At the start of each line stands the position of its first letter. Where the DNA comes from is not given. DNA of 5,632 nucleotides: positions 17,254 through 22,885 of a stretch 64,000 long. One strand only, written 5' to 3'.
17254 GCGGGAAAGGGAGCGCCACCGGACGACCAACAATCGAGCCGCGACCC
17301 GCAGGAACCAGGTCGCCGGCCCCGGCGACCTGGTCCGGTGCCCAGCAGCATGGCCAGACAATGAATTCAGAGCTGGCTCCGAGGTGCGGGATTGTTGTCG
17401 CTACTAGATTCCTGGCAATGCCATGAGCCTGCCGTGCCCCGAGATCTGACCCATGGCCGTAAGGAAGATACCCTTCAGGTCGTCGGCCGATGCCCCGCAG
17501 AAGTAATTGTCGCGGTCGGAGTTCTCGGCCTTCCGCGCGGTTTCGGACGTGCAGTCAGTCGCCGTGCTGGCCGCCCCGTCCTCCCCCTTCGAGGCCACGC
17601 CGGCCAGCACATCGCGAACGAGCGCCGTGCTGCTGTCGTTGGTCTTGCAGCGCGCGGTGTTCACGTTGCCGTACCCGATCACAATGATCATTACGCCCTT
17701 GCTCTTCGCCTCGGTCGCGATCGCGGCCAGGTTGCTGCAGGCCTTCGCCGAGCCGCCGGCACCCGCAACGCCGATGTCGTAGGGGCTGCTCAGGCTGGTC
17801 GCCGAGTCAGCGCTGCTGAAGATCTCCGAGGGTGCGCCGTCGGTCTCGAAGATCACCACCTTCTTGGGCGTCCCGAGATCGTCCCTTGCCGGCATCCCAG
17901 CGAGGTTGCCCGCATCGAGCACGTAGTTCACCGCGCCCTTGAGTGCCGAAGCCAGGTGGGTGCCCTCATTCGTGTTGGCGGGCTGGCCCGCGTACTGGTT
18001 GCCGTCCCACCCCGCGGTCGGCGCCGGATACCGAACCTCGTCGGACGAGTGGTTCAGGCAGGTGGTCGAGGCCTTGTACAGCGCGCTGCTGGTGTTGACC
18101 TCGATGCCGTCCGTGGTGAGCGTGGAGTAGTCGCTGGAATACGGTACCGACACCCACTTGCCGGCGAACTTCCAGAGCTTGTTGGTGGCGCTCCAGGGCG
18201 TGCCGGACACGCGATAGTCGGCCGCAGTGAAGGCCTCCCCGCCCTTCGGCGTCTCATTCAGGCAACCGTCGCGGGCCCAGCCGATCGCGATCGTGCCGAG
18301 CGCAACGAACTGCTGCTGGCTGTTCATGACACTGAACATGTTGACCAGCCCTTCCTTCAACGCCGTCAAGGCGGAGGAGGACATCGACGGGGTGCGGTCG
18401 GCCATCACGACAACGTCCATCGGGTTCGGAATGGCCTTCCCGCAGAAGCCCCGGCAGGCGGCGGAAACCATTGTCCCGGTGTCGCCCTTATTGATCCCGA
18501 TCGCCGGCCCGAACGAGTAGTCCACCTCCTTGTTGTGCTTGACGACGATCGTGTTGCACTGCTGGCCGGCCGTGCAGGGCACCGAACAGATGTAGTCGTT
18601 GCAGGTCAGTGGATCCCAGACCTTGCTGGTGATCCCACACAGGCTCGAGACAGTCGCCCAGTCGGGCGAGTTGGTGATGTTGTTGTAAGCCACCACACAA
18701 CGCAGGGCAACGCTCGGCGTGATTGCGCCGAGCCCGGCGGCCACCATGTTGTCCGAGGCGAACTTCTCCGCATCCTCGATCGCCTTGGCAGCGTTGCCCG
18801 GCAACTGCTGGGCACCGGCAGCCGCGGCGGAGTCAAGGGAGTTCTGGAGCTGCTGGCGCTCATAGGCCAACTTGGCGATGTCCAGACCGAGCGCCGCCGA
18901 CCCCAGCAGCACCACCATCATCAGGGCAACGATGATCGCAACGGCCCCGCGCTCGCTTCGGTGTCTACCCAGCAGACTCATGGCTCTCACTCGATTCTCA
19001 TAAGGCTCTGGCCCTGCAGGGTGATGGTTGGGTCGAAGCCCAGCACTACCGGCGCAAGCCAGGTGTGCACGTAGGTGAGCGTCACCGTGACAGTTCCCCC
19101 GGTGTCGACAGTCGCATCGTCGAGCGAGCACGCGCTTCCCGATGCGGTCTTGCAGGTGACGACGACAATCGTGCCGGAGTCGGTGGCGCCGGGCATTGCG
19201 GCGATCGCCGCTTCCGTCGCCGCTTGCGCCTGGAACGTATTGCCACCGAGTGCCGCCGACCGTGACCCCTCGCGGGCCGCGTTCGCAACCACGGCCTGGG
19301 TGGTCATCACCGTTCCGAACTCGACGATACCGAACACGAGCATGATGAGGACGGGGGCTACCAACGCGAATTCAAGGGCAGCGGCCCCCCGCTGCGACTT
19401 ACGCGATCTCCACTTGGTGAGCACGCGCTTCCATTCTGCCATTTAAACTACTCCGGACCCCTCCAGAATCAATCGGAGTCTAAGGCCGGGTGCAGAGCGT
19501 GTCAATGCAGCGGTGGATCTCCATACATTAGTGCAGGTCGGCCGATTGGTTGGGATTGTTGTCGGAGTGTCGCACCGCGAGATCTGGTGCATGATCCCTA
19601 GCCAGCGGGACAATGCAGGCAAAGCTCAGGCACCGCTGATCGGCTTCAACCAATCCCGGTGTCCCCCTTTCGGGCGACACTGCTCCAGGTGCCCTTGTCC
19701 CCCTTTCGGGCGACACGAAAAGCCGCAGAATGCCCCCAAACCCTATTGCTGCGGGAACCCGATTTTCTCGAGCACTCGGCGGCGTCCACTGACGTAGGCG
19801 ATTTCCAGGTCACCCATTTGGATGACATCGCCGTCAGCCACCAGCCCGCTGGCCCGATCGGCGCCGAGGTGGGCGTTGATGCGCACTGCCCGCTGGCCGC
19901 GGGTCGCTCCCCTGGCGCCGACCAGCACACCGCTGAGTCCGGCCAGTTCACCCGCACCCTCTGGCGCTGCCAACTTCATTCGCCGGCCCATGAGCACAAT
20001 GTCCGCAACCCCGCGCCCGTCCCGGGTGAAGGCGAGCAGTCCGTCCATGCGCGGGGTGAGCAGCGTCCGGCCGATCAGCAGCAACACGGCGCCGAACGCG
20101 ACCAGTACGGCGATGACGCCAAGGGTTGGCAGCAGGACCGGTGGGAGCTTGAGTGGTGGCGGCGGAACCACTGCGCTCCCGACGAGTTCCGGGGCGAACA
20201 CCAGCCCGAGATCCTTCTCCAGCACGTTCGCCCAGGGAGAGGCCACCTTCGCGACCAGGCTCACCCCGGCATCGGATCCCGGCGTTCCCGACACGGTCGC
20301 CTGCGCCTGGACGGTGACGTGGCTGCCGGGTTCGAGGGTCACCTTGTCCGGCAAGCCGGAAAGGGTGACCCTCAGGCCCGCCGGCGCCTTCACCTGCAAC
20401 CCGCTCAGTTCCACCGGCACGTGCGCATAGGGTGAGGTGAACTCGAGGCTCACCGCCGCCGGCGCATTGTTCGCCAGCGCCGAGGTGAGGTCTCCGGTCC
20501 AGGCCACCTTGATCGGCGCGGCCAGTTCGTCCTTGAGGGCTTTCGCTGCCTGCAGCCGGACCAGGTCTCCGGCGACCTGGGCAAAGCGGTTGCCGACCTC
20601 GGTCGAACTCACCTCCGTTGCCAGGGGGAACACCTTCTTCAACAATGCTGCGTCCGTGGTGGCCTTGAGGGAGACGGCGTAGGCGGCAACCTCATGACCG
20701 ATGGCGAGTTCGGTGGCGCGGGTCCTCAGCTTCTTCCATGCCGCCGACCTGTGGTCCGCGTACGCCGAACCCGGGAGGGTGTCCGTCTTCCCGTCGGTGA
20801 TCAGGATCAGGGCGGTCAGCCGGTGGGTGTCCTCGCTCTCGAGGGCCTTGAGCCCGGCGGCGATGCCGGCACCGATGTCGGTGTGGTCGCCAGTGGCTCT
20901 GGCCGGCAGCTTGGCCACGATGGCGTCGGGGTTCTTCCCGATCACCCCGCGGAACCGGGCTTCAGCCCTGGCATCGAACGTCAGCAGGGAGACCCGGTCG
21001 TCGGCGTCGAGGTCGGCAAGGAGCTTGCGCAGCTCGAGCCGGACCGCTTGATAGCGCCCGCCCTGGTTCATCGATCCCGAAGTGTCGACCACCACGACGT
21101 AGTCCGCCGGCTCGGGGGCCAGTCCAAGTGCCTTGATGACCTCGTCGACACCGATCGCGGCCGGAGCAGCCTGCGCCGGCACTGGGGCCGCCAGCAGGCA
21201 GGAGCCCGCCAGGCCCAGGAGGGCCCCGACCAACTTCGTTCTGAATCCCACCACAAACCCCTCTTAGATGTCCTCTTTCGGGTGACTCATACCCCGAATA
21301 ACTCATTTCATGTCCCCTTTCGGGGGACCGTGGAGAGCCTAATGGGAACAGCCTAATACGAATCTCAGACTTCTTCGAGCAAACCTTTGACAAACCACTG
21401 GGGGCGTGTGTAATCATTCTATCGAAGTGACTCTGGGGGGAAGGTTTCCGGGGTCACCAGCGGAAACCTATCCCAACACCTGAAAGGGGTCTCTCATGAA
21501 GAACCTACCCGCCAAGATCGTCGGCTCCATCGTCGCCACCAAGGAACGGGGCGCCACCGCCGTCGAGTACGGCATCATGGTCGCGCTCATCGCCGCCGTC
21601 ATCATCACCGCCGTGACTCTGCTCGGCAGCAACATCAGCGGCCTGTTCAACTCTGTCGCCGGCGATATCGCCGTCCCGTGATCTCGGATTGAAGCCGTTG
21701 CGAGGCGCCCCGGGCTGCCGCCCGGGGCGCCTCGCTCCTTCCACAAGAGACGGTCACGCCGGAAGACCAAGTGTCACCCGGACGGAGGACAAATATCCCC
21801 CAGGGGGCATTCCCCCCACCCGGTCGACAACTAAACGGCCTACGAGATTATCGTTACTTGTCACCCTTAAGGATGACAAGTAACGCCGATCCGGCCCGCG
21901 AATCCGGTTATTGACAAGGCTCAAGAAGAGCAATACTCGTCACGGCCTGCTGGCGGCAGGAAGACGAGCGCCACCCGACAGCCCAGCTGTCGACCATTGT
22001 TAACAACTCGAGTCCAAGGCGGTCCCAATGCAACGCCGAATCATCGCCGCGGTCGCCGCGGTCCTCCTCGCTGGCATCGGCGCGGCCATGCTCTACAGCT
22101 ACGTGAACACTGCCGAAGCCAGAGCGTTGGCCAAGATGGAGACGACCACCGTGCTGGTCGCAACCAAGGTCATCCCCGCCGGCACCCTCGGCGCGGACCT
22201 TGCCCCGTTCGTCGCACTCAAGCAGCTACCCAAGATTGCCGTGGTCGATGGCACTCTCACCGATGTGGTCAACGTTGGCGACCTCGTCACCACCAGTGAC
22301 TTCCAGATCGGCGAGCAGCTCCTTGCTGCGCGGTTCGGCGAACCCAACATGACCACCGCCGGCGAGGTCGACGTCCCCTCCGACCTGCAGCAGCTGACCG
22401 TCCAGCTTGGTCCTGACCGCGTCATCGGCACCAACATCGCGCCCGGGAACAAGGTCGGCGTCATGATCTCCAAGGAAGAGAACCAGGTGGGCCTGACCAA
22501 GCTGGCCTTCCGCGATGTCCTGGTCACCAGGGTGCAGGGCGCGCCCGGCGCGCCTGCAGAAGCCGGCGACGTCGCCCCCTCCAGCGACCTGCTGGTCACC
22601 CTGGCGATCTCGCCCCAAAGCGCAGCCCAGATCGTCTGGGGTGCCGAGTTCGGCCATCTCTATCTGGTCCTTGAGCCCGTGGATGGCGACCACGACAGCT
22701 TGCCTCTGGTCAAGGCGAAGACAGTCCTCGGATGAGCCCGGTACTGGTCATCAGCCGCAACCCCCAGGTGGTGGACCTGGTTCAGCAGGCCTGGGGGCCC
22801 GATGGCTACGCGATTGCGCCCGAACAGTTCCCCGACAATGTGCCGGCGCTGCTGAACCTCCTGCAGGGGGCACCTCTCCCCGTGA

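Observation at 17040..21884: A palindrome family (TGTCCYC-N3-5-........) confined to every intergenic gap of the tad-1/adhesin locus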

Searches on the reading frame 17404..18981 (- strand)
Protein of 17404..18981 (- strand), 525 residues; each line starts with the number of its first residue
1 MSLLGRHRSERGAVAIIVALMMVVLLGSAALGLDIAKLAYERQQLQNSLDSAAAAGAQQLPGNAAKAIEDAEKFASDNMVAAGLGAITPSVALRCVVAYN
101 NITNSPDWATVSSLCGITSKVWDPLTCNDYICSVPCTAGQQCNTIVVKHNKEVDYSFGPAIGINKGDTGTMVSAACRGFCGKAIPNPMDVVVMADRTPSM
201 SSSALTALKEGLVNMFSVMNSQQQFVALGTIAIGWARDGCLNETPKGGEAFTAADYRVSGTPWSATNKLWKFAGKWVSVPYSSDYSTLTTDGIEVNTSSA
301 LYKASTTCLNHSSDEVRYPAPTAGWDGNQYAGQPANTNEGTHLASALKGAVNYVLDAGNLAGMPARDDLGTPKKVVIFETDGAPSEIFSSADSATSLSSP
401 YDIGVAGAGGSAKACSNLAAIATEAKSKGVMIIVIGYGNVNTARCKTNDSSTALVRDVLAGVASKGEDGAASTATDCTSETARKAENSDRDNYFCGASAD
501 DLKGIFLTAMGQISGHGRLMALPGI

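Call 10: search_protein_families(library=pfam, proteins=[window:17404-18981:-])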
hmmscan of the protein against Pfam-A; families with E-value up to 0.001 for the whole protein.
window:17404-18981:- (525 aa): 2 families
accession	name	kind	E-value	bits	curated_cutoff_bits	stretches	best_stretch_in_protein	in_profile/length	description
PF13400.11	Tad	-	2.6e-09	37.7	22.3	1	12-59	1-47/47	Putative Flp pilus-assembly TadE/G-like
PF00092.34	VWA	-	0.00062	20.5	23.8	0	340-443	78-145/174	von Willebrand factor type A domain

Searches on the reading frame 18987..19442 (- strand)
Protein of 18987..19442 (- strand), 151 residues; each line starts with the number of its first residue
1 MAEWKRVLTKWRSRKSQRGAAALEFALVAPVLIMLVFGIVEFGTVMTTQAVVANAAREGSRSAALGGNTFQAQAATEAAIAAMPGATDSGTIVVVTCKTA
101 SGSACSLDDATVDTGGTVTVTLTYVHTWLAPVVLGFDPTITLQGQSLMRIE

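Call 10: search_protein_families(library=pfam, proteins=[window:18987-19442:-])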
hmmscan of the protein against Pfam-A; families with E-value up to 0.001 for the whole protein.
window:18987-19442:- (151 aa): 1 family
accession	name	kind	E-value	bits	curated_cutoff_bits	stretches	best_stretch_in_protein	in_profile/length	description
PF07811.17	TadE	-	2.9e-15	56.5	22.9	1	19-61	1-43/43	TadE-like protein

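Call 14: find_encoding_contigs(protein=window:18987-19442:-, flank=10000, max_places=10)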
Protein window:18987-19442:- (151 aa): no gene with exactly this product is on record in the collection.

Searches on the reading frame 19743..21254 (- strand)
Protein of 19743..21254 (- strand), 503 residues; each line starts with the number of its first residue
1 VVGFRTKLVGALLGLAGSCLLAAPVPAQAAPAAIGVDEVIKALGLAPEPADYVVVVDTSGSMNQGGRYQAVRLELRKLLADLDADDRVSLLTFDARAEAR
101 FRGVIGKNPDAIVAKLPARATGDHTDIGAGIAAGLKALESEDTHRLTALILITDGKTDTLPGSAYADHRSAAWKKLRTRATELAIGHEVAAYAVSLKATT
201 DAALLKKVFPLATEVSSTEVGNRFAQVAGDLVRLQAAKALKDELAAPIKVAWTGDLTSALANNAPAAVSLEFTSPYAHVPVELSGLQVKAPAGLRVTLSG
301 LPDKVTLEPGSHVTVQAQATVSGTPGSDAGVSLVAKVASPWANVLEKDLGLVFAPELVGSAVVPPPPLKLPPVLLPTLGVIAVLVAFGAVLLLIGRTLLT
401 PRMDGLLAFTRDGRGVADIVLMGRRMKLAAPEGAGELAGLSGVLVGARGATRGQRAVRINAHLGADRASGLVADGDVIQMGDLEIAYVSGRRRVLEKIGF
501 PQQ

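Call 10: search_protein_families(library=pfam, proteins=[window:19743-21254:-])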
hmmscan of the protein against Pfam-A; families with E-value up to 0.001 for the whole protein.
window:19743-21254:- (503 aa): 3 families
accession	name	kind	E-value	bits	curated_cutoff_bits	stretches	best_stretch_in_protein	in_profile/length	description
PF13519.12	VWA_2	-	3e-13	50.8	27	1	53-156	2-107/107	von Willebrand factor type A domain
PF00092.34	VWA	-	3.1e-09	37.7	23.8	1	53-205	3-147/174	von Willebrand factor type A domain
PF05762.20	VWA_CoxE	-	5.9e-06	26.3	26.4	1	48-183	55-182/222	VWA domain containing CoxE-like protein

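Call 11: find_related_loci(query=window:19743-21254:-, collection=genome_contigs, flank=10000)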
Query window:19743-21254:- (503 aa) in genome_contigs; peptide patterns used: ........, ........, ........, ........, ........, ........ (x = any residue, [..] = any of these).
117 stretches matched a pattern, but none encodes a relative of the query by tblastn (E <= 1e-3).

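Call 12: find_encoding_contigs(protein=window:19743-21254:-, flank=10000, max_places=10)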
Protein window:19743-21254:- (503 aa): no gene with exactly this product is on record in the collection.

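Call 15: find_homologous_proteins(query=window:19743-21254:-)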
Query window:19743-21254:- (503 aa): 83 proteins with E <= 0.001 among 8000 candidates.
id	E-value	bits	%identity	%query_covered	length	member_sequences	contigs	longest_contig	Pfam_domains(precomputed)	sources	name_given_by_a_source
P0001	0.0e+0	1056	100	100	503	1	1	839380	PF00092.35,PF13519.13,PF05762.21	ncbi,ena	-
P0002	1.9e-219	747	75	95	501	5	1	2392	PF00092.35,PF13519.13,PF05762.21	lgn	-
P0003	8.0e-207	706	71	95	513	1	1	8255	PF00092.35,PF13519.13,PF05762.21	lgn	-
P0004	4.7e-200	683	67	93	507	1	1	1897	PF00092.35,PF13519.13,PF05762.21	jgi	jgi:hypothetical protein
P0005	8.8e-195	666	65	93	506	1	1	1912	PF00092.35,PF13519.13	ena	-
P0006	2.9e-191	654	65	92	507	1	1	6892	PF00092.35,PF13519.13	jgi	jgi:hypothetical protein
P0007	1.2e-187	642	64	100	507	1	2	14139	PF00092.35,PF13519.13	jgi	jgi:hypothetical protein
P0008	2.1e-187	642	65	100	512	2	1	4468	PF00092.35,PF13519.13,PF05762.21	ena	-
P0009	1.5e-182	626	64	97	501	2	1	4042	PF00092.35,PF13519.13,PF05762.21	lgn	-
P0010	8.1e-180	617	61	93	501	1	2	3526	PF00092.35,PF13519.13,PF05762.21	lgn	-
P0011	9.8e-180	616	64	93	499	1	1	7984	PF00092.35,PF13519.13,PF05762.21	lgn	-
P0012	8.8e-179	613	62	95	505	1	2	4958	PF00092.35,PF13519.13,PF05762.21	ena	-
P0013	1.4e-178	613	60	93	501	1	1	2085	PF00092.35,PF13519.13,PF05762.21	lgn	-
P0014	8.1e-178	610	62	99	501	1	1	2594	PF00092.35,PF13519.13,PF05762.21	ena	-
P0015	1.4e-175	603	61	98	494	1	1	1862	PF00092.35,PF13519.13,PF05762.21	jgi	jgi:hypothetical protein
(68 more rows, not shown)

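Call 17: find_related_loci(query=A1, collection=genome_contigs, flank=10000)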
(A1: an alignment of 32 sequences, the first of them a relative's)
Query A1 (503 aa) in genome_contigs; peptide patterns used: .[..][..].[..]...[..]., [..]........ (x = any residue, [..] = any of these).
40 stretches matched a pattern; 20 encode a relative of the query (tblastn E <= 1e-3); 20 distinct loci.
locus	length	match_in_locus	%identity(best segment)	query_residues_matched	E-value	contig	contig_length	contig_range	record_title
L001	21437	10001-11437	74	24-502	0e+0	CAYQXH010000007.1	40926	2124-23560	MAG TPA_asm: uncultured Propionibacteriaceae bacterium isolate SRP302447_co1_93 genome assembly, contig: NODE_2709_lengt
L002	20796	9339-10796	62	12-502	2e-179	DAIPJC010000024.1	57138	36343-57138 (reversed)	MAG TPA_asm: Propionicimonas sp. isolate CTOTU7692 NODE_1113_length_57138_cov_42.345584, whole genome shotgun sequence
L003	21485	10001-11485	59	1-502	2e-174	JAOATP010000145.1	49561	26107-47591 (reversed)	MAG: Propionicimonas sp. isolate AF21_PE0_T1_S1_69_16 T1_S1_368_length_49561_cov_9, whole genome shotgun sequence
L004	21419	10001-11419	60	23-502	2e-171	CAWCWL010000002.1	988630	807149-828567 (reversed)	MAG: uncultured Actinomycetota bacterium isolate MFD05442.bin.1.394 genome assembly, contig: contig_11821, whole genome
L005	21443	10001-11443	59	19-502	8e-170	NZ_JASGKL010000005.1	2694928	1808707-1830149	MAG: Propionicimonas sp. isolate 5N585 JMF-2111-06-0005.ont.bin.585_4, whole genome shotgun sequence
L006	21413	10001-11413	59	30-502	8e-169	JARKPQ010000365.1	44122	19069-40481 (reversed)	MAG: Propionicimonas sp. isolate D180_maxbin.014 k141_136027, whole genome shotgun sequence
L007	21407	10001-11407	56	34-502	8e-162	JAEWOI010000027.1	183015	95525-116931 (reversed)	MAG: Actinomycetes bacterium isolate OH_SBlB_58 k127_887445, whole genome shotgun sequence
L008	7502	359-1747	58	34-502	8e-161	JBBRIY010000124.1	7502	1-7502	MAG: Propionibacteriales bacterium isolate Co_metawrap_2835 Cmw_2835_k141_21324174_length_7502_cov_7.8200, whole genome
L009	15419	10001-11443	59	19-502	1e-158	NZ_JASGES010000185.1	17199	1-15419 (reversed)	MAG: Propionicimonas sp. isolate 7M027 JMF-2106-05-0007A.bin.27_184, whole genome shotgun sequence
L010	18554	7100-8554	57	13-503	1e-158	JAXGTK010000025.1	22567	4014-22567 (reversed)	MAG: Propionicimonas sp. isolate AnMBR.bin395 bin395_25, whole genome shotgun sequence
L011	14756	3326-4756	57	21-501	2e-157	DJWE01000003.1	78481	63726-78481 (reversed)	MAG TPA_asm: Propionibacteriaceae bacterium UBA6238 UBA6238_contig_1689, whole genome shotgun sequence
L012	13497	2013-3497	58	9-500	3e-157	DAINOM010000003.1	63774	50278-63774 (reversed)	MAG TPA_asm: Propionicimonas sp. isolate CTOTU7639 NODE_944_length_63774_cov_11.764827, whole genome shotgun sequence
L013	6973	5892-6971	74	34-393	8e-157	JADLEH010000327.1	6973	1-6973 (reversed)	MAG: Propionibacteriaceae bacterium isolate SJ317 c_000000882691, whole genome shotgun sequence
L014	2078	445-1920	54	6-503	1e-165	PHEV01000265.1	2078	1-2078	MAG: Actinobacteria bacterium HGW-Actinobacteria-5 08E140C01_scaffold_23610, whole genome shotgun sequence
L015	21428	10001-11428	56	25-503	2e-153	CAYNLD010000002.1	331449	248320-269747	MAG TPA_asm: uncultured Propionibacteriaceae bacterium isolate binchicken_co26_127 genome assembly, contig: NODE_10_leng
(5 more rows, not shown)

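Call 19: find_encoding_contigs(protein=P0001, flank=10000, max_places=3)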
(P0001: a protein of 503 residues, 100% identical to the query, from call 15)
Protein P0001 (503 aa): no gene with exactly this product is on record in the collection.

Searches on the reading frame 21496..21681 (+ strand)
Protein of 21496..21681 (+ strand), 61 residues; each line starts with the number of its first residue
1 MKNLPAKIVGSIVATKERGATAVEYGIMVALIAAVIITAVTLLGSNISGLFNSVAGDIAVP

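Call 10: search_protein_families(library=pfam, proteins=[window:21496-21681:+])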
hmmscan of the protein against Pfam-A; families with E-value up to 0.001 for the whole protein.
window:21496-21681:+ (61 aa): 1 family
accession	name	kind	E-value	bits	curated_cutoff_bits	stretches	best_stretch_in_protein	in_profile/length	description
PF04964.19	Flp_Fap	-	2.5e-13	50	32.2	1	17-55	5-43/46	Flp/Fap pilin component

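Call 13: find_encoding_contigs(protein=window:21496-21681:+, flank=10000, max_places=10)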
Protein window:21496-21681:+ (61 aa): no gene with exactly this product is on record in the collection.

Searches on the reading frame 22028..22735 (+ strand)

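Call 10: search_protein_families(library=pfam, proteins=[window:22028-22735:+])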
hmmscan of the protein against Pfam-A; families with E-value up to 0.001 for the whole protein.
window:22028-22735:+ (235 aa): 1 family
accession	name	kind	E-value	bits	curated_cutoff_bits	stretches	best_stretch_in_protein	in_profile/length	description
PF16976.10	RcpC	-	7.6e-09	35.9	28.8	1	116-215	7-113/114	Flp pilus assembly protein RcpC/CpaB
